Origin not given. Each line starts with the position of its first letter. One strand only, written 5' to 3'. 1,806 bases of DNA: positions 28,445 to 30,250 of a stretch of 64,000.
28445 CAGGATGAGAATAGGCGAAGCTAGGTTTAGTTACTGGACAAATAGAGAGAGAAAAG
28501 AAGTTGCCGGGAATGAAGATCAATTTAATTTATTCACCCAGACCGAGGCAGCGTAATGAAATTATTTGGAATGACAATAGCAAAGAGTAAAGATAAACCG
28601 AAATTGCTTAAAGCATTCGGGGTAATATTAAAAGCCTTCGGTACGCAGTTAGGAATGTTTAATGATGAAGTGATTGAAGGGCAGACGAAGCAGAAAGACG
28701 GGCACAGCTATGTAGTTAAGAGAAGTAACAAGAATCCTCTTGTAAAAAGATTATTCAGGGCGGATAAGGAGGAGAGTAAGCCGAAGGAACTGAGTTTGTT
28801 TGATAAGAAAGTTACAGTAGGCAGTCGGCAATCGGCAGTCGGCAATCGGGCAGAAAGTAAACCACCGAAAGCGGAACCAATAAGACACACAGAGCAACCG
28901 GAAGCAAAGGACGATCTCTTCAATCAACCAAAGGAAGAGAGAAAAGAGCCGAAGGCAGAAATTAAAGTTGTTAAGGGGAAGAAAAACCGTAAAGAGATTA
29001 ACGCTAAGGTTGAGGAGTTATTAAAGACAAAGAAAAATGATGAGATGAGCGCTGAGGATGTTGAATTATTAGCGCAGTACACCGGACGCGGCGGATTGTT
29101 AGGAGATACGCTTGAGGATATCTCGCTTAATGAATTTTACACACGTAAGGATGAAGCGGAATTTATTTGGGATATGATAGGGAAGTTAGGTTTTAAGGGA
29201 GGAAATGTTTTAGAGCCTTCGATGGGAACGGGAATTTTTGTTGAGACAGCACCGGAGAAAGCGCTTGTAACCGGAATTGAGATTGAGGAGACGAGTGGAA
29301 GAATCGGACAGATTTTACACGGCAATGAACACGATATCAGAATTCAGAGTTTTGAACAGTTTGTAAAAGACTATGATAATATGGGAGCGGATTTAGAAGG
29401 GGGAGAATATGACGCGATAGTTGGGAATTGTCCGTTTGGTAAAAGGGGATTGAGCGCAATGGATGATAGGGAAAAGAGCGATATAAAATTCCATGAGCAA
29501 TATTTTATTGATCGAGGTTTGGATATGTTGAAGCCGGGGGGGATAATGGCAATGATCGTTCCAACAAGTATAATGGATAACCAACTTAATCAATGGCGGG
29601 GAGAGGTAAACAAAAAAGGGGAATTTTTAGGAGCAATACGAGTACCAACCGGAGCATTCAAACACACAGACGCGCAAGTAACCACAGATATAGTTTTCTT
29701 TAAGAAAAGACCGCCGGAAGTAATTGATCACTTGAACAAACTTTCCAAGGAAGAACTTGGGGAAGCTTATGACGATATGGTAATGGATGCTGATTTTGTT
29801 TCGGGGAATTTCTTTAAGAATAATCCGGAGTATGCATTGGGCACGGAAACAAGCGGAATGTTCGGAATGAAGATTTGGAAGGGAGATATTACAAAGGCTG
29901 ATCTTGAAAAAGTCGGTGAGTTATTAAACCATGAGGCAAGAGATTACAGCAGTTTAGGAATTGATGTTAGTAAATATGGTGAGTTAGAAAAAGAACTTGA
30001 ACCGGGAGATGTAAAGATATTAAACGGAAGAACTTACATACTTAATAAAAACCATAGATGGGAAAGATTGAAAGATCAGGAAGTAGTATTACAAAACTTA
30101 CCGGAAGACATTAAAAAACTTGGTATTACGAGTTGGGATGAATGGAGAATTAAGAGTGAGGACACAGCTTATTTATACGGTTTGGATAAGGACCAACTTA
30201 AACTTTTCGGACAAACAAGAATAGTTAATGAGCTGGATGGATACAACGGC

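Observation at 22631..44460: A recurrent leader plus heptamer-encoded linker cassette delimits effector modules inside the polyvalent proteins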

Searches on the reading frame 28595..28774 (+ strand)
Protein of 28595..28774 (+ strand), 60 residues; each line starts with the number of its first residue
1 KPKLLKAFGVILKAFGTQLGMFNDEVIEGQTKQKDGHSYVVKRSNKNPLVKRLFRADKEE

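Call 30: find_homologous_proteins(query=A1, max_evalue=0.01)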
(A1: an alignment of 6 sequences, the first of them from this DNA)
Query A1 (6 sequences) (60 aa, profile of the alignment): 1 proteins with E <= 0.01 among 58 candidates.
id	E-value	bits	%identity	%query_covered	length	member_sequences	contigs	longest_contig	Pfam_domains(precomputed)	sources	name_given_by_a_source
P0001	1.6e-9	56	-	-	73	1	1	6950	-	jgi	-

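Call 45: search_protein_representatives(alignment_id=A3)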
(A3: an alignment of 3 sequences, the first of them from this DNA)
Query: 3 sequences, 62 profile positions. Proteins with E-value up to 0.001 (for the whole library): 22; up to 1e-10: 8; up to 1e-30: 0. The best 22 are listed.
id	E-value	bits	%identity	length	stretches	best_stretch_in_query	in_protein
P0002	1.7e-28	114.6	-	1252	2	3-57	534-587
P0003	5.4e-22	93.8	-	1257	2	3-56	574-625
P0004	7.9e-21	90.0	-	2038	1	1-62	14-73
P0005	1.4e-19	86.1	-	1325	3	10-57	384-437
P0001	2.9e-14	69.0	-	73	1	3-61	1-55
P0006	1.5e-13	66.7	-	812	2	9-56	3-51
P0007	1.9e-13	66.4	-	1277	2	11-56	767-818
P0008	2.4e-13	66.1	-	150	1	7-61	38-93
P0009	1.6e-10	57.0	-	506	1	11-60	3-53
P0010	1.8e-08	50.5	-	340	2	2-51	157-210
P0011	4.4e-08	49.2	-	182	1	10-57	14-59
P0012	1.8e-07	47.2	-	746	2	10-60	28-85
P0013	3.1e-07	46.5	-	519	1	11-56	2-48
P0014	3.6e-07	46.3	-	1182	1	1-61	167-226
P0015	2.7e-05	40.3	-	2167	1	2-51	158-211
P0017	5.2e-05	39.3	-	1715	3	14-62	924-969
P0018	5.9e-05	39.2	-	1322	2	11-40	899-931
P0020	4.2e-04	36.5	-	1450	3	14-44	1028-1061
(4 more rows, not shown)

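Call 68: search_protein_families(library=pfam, proteins=[P0003, P0005, P0007, P0009, P0012, P0017, P0018, P0020], max_evalue=0.001)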
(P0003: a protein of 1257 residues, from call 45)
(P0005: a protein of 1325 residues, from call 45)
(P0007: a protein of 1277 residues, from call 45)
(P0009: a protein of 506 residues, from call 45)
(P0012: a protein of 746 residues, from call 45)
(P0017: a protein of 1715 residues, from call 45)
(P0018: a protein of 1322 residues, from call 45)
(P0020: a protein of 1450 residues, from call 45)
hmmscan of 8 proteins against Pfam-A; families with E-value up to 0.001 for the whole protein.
P0003 (1257 aa): 3 families
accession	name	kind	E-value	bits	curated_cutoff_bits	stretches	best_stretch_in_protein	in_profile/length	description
PF04002.20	RadC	-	6.9e-13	49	22.1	1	289-378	4-95/121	RadC-like JAB domain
PF06414.18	Zeta_toxin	-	6.9e-12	45.7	22.3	1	949-1110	18-187/199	Zeta toxin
PF13671.12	AAA_33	-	2.5e-09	38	27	1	949-1075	1-124/143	AAA domain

P0005 (1325 aa): 0 families

P0007 (1277 aa): 0 families

P0009 (506 aa): 3 families
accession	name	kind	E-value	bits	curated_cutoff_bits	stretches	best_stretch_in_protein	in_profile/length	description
PF18760.7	ART-PolyVal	-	5.2e-15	56.9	31.2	1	369-499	5-130/140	ADP-Ribosyltransferase in polyvalent proteins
PF00583.31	Acetyltransf_1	-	8.1e-06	26.6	20.7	1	254-305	34-86/116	Acetyltransferase (GNAT) family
PF13508.13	Acetyltransf_7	-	0.0006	20.6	27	0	258-301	8-51/84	Acetyltransferase (GNAT) domain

P0012 (746 aa): 0 families

P0017 (1715 aa): 3 families
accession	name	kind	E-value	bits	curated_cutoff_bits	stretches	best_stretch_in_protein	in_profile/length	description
PF18796.6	LPD1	-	5.3e-23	81.3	27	1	744-822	6-77/78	Large polyvalent protein-associated domain 1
PF06414.18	Zeta_toxin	-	3.3e-11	43.4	22.3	1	1497-1633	13-156/199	Zeta toxin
PF13671.12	AAA_33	-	5.1e-11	43.5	27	1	1503-1628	1-123/143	AAA domain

P0018 (1322 aa): 3 families
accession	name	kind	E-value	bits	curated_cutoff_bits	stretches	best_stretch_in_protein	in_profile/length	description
PF18796.6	LPD1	-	2e-22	79.5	27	1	798-872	7-74/78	Large polyvalent protein-associated domain 1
PF08519.17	RFC1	-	0.00016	22.3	23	1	584-675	34-127/158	Replication factor RFC1 C terminal domain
PF04607.23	RelA_SpoT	-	0.00022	21.9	27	0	1040-1148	3-106/113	Region found in RelA / SpoT proteins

P0020 (1450 aa): 1 family
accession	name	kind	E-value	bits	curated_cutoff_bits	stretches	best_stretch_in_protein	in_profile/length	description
PF18796.6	LPD1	-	2.4e-18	66.4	27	1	923-999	7-76/78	Large polyvalent protein-associated domain 1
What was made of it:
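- Several effectors (Zeta toxin, RelA/SpoT-like, GNAT, ART) have no obvious link to DNA (call 68).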

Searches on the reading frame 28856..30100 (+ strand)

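Call 42: search_protein_families(library=pfam, proteins=[window:28856-30100:+], max_evalue=1)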
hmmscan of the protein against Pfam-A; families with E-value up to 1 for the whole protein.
window:28856-30100:+ (415 aa): 3 families
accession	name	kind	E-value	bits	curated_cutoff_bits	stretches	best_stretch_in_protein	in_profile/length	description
PF07669.17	Eco57I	-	8.5e-09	36.2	25.3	1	162-251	51-153/171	Eco57I restriction-modification methylase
PF01170.24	UPF0020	-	0.17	12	22.3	1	163-198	101-135/197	RMKL-like, methyltransferase domain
PF06060.18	Mesothelin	-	0.23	10.1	25.8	1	51-89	396-435/624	Mesothelin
